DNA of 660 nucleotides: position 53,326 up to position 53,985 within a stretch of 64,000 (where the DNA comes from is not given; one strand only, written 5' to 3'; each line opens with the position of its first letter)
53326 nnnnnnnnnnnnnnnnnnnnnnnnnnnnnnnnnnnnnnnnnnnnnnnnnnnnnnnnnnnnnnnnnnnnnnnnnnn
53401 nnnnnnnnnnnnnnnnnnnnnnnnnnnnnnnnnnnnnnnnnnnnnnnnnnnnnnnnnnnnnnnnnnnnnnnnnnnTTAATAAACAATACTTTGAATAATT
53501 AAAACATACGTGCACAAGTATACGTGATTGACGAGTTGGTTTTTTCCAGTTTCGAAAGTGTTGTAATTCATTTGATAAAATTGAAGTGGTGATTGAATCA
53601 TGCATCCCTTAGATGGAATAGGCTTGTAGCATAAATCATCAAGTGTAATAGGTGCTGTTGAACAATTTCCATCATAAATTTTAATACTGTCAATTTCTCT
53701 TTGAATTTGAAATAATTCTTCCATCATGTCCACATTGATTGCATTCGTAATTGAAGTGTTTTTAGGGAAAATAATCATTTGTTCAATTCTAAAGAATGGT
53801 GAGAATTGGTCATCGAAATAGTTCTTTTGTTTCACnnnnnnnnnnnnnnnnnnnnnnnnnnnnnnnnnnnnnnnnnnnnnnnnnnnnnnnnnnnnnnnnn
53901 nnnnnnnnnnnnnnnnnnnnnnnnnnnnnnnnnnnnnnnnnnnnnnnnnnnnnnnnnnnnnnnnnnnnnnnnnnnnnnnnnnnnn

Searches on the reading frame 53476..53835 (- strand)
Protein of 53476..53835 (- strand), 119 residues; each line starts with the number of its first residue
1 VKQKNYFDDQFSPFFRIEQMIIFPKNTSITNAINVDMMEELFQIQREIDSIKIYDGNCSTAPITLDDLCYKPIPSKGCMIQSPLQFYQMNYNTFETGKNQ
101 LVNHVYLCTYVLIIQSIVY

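Call 57: search_protein_families(library=pfam, max_evalue=0.01, proteins=[window:53476-53835:-])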
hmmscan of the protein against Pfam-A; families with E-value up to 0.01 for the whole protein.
window:53476-53835:- (119 aa): 2 families
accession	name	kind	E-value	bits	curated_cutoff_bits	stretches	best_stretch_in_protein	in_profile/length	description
PF22314.2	NPC1_MLD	-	1.1e-19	71.5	27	1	4-102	1-112/216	NPC1, middle luminal domain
PF24006.2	SCAP_N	-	0.0091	16.2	27.9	0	42-99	43-110/199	SCAP N-terminal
